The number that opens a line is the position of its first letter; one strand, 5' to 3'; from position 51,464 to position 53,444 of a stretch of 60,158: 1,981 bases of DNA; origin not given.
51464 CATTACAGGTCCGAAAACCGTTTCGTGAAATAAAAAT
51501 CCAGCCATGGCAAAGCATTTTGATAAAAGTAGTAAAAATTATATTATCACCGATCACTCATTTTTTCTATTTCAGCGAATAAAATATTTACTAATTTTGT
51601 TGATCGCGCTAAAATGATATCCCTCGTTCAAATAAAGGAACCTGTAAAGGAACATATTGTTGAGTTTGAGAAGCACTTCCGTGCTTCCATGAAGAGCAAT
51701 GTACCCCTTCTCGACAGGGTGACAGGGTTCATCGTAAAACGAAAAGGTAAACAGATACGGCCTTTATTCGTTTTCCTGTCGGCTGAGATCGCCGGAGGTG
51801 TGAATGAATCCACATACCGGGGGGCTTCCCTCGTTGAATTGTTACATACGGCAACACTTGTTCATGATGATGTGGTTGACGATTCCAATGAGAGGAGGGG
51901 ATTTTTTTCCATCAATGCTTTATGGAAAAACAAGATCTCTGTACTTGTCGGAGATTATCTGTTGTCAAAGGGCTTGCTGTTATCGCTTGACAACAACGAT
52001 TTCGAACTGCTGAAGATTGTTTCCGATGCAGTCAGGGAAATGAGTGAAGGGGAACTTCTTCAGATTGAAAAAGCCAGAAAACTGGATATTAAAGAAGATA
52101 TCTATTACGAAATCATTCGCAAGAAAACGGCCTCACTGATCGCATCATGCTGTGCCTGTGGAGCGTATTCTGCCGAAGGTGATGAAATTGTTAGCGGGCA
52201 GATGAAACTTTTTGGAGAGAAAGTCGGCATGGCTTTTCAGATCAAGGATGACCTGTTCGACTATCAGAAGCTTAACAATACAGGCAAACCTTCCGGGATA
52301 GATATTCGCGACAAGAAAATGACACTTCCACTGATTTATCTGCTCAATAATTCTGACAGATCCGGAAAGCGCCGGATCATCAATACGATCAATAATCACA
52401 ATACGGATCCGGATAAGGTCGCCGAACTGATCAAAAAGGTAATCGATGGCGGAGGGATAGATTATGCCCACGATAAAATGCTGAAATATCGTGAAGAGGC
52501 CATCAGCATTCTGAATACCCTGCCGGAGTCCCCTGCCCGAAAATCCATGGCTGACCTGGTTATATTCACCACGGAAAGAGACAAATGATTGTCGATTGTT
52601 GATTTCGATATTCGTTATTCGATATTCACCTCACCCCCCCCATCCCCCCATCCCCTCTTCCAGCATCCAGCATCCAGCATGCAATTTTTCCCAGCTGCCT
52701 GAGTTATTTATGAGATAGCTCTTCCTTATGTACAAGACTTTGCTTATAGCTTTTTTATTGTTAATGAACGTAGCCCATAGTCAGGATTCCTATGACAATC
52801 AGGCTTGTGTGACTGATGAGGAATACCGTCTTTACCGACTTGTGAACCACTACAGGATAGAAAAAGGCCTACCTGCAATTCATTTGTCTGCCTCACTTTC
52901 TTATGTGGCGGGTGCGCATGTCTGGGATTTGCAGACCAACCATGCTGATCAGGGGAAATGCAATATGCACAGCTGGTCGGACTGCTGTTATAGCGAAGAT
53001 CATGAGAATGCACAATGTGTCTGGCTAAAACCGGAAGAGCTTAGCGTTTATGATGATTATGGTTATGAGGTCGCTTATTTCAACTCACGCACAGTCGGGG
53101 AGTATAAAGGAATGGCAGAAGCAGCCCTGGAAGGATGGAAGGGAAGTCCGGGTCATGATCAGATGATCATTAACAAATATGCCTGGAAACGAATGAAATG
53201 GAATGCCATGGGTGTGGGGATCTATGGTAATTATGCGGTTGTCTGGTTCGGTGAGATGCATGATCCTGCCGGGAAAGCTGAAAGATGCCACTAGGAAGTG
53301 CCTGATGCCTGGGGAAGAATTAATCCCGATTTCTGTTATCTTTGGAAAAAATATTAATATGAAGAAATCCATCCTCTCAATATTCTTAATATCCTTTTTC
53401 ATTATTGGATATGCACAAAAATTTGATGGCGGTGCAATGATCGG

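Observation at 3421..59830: Window-wide family of intergenic 7-nt and 8-nt periodic 'word' arrays in about 10 of 45 intergenic gaps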

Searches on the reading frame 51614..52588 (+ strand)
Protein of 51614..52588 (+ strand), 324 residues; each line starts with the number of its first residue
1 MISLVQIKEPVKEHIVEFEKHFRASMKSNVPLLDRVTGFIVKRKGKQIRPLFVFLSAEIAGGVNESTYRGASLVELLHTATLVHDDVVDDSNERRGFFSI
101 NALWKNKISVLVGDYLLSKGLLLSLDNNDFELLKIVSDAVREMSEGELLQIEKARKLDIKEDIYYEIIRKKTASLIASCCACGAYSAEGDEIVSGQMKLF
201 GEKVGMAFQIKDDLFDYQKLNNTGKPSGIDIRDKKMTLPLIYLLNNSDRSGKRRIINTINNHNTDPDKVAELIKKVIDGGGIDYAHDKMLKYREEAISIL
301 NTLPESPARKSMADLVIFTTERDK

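Call 26: search_protein_families(library=pfam, proteins=[window:51614-52588:+], max_evalue=0.00001)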
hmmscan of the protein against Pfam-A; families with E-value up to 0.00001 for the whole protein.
window:51614-52588:+ (324 aa): 1 family
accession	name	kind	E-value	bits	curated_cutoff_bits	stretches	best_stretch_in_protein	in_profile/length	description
PF00348.22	polyprenyl_synt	-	1.9e-62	211.2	27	1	32-275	3-250/251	Polyprenyl synthetase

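Call 31: find_related_loci(query=window:51614-52588:+, collection=metagenome_contigs, flank=10000)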
Query window:51614-52588:+ (324 aa) in metagenome_contigs; peptide patterns used: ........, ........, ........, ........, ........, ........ (x = any residue, [..] = any of these).
600 stretches matched a pattern (row limit reached: there are more); 593 encode a relative of the query (tblastn E <= 1e-3); the best 80 are kept; 80 distinct loci.
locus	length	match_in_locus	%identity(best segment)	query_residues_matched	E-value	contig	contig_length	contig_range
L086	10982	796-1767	81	1-324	1e-173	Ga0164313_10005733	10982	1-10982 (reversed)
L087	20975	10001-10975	79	1-324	5e-166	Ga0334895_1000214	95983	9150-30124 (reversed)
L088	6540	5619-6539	81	1-307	8e-164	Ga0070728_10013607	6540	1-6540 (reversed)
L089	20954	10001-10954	68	7-324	1e-146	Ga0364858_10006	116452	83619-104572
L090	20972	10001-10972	65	1-324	1e-144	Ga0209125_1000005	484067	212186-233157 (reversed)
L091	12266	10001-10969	67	1-323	1e-143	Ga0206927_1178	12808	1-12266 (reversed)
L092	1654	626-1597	68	1-324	6e-156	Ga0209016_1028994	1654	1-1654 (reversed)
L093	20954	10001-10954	66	7-324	6e-143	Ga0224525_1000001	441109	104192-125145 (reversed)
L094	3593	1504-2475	70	1-324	3e-147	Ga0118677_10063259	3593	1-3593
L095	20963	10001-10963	65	2-322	4e-142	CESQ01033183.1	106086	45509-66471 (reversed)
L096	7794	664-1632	64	1-324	3e-141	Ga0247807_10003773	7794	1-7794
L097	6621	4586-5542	65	6-324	3e-141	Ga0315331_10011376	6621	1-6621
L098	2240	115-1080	64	3-324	1e-147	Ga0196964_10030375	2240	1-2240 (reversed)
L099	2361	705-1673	65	2-324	5e-146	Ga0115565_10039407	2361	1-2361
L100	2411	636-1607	63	1-324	4e-146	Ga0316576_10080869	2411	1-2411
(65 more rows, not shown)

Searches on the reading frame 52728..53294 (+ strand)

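Call 26: search_protein_families(library=pfam, proteins=[window:52728-53294:+], max_evalue=0.00001)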
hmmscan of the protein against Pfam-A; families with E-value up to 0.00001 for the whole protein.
window:52728-53294:+ (188 aa): 1 family
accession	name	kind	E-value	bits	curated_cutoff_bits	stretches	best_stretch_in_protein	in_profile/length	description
PF00188.32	CAP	-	1.8e-06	29.2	21.1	1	37-150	2-93/117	Cysteine-rich secretory protein family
